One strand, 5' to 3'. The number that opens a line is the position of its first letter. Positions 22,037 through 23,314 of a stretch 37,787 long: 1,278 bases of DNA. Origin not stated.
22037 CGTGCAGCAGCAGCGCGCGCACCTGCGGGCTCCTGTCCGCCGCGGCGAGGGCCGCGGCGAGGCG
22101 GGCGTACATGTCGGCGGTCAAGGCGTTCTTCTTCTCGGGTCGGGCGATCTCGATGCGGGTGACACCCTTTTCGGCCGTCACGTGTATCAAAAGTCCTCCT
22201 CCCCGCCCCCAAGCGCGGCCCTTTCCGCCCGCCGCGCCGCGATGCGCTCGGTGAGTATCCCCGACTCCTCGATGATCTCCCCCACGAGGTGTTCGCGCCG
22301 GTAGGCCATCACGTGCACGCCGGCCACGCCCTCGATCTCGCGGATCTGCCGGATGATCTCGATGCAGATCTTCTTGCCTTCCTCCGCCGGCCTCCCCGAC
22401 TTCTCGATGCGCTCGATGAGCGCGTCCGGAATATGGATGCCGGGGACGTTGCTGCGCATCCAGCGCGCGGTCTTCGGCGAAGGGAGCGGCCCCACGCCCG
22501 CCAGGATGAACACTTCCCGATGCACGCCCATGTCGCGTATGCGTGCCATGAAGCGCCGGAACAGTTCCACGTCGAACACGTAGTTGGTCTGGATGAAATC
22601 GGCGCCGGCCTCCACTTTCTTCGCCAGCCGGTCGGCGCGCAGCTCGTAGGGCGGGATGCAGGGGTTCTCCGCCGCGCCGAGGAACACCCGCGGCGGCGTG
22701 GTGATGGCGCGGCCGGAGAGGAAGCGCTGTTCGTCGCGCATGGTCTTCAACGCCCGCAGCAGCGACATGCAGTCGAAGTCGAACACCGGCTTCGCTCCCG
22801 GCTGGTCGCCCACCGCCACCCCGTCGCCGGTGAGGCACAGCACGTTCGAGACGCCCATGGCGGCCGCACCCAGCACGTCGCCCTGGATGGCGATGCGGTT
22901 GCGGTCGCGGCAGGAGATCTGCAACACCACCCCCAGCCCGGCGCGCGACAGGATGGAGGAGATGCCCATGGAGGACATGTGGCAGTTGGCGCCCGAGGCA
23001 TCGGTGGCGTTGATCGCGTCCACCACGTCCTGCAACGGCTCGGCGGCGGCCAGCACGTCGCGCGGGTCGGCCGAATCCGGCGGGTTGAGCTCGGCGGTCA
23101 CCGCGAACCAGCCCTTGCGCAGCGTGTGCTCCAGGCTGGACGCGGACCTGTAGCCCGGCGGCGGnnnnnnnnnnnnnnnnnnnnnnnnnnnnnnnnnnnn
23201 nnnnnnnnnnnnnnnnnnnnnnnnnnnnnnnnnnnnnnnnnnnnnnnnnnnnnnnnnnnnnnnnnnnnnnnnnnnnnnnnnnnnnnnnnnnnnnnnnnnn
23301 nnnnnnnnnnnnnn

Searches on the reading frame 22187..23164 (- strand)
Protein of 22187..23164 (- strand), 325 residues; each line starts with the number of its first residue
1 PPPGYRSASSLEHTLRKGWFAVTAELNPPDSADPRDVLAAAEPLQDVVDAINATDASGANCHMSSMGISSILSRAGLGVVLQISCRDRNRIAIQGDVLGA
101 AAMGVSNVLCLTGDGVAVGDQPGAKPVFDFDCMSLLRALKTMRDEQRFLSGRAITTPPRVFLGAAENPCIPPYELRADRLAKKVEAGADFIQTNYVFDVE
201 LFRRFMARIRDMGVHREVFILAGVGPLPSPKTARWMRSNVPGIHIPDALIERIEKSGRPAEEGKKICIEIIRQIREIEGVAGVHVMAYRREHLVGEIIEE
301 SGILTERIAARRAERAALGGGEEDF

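Call 65: search_solved_structures(query=window:22187-23164:-, max_evalue=0.001, show_alignments=4)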
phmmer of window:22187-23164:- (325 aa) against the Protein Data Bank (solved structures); distinct sequences matched with E-value up to 0.001: 16.
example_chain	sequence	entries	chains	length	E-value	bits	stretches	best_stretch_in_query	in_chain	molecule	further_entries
6fcx_A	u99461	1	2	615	1.1e-11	47.5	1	36-306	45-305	Methylenetetrahydrofolate reductase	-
8qa4_A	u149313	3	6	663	1.3e-11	47.3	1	36-306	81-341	Methylenetetrahydrofolate reductase (NADPH)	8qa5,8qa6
6fnu_A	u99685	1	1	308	4.3e-08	35.7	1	53-301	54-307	Methylenetetrahydrofolate reductase 1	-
3apt_A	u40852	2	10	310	8.5e-07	31.4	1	160-303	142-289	Methylenetetrahydrofolate reductase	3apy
1v93_A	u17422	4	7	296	9.7e-07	31.2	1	160-303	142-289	5,10-Methylenetetrahydrofolate reductase | Methylenetetrahydrofolate reductase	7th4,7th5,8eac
8uy2_A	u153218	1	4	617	4e-06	29.2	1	76-289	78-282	Methylenetetrahydrofolate reductase-like protein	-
8uy1_D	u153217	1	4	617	4.2e-06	29.2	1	76-289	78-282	Methylenetetrahydrofolate reductase-like protein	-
3fst_A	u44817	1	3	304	2e-05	26.9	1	179-293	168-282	5,10-methylenetetrahydrofolate reductase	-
3fsu_A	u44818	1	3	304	2.4e-05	26.7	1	179-293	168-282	5,10-methylenetetrahydrofolate reductase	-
1zp3_A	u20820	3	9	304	3.2e-05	26.2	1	179-293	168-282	5,10-methylenetetrahydrofolate reductase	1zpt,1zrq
1b5t_A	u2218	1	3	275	3.3e-05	26.2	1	179-293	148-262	PROTEIN (METHYLENETETRAHYDROFOLATE REDUCTASE)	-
7rml_A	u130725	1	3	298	3.5e-05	26.1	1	179-297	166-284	5,10-methylenetetrahydrofolate reductase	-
1zp4_A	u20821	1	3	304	3.9e-05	25.9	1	179-293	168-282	5,10-methylenetetrahydrofolate reductase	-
6pey_A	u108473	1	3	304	6.3e-05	25.3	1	179-293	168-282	Methylenetetrahydrofolate reductase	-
5ume_A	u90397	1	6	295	7.4e-05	25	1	179-294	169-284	5,10-methylenetetrahydrofolate reductase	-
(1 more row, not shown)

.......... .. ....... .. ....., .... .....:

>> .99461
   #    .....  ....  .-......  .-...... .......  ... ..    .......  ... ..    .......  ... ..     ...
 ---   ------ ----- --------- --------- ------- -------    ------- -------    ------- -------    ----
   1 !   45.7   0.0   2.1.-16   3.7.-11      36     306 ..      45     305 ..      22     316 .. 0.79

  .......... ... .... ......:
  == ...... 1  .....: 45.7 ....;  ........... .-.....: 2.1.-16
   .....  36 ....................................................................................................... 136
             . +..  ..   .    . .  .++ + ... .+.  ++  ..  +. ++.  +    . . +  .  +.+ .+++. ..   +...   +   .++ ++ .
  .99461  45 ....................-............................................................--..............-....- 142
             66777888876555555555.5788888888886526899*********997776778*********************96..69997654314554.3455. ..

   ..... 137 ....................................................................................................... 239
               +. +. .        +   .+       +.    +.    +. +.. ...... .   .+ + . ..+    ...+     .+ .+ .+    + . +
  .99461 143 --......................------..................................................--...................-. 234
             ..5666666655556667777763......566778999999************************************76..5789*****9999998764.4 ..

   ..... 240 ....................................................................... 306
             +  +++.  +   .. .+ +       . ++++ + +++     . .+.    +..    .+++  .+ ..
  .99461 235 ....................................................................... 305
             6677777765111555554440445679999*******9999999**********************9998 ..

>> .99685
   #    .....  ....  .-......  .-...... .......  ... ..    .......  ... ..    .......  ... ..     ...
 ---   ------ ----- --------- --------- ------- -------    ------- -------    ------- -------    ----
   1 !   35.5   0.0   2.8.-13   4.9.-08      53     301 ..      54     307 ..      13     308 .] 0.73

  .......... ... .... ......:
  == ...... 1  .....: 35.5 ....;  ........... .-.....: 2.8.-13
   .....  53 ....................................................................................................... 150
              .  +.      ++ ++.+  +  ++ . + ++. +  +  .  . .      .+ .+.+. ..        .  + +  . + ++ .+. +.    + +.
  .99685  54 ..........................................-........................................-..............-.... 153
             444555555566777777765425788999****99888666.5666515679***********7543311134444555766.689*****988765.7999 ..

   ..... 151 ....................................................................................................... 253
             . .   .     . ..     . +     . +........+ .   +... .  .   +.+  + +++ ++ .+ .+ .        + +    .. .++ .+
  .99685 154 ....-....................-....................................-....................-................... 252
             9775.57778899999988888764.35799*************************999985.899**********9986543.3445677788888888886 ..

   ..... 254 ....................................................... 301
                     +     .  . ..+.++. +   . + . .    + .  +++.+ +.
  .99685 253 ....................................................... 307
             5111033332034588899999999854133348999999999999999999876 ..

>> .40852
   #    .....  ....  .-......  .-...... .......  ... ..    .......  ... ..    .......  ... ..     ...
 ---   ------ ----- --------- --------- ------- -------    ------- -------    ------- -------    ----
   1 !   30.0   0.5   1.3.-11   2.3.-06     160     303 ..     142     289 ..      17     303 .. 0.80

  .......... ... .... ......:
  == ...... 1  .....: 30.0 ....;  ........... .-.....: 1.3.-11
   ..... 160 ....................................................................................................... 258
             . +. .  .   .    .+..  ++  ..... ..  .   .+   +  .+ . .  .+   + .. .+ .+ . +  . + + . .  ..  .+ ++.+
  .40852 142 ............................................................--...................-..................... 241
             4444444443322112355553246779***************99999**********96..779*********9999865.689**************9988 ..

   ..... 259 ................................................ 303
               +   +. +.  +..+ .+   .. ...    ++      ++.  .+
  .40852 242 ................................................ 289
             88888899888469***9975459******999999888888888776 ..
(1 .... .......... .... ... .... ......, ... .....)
